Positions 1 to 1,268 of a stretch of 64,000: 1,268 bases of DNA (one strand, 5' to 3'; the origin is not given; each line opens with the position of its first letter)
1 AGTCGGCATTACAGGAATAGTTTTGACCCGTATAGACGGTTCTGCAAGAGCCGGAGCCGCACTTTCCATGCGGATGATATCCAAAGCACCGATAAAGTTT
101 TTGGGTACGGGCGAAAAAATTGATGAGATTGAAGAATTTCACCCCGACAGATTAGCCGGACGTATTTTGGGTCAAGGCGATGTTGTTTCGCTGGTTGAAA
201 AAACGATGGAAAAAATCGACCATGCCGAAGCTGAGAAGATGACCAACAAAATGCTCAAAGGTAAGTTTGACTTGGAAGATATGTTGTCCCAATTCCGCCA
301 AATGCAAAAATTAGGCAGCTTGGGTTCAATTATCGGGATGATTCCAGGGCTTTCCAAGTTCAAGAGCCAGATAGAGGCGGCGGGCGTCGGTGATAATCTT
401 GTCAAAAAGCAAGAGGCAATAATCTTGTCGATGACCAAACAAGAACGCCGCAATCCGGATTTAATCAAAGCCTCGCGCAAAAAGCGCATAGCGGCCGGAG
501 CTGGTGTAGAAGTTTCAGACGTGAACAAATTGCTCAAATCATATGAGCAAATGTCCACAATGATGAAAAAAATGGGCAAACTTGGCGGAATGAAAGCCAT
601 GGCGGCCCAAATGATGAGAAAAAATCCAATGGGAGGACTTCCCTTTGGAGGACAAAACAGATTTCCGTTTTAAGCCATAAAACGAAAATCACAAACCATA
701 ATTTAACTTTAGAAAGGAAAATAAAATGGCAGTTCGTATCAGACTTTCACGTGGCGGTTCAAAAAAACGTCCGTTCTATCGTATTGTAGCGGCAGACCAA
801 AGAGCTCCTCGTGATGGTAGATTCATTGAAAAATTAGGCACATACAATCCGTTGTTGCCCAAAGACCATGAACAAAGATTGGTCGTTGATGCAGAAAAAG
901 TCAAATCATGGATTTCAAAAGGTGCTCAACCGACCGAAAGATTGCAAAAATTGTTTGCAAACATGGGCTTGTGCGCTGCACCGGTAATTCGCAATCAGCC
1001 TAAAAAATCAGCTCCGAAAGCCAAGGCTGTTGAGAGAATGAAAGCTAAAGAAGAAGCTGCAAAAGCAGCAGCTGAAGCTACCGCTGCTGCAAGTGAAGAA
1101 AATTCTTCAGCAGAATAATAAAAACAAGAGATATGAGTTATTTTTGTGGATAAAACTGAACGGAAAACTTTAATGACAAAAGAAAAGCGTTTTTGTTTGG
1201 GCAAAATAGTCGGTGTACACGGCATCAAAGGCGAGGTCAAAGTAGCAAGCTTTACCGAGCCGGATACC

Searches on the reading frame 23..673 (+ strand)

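Call 76: search_protein_families(library=pfam, proteins=[window:23-673:+], max_evalue=0.00001)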
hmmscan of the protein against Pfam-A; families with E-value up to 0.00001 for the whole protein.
window:23-673:+ (216 aa): 2 families
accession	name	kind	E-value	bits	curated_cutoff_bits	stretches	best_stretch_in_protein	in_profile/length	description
PF02978.25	SRP_SPB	-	4.6e-34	117.1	27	1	81-181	1-91/91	Signal peptide binding domain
PF00448.28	SRP54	-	3.9e-13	49.9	22.7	1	1-50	147-196/196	SRP54-type protein, GTPase domain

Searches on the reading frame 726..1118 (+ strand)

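Call 76: search_protein_families(library=pfam, proteins=[window:726-1118:+], max_evalue=0.00001)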
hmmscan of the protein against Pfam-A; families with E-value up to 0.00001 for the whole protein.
window:726-1118:+ (130 aa): 1 family
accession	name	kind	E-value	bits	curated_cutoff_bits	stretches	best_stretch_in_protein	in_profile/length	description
PF00886.24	Ribosomal_S16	-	1.2e-28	99.3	27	1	9-70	1-62/62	Ribosomal protein S16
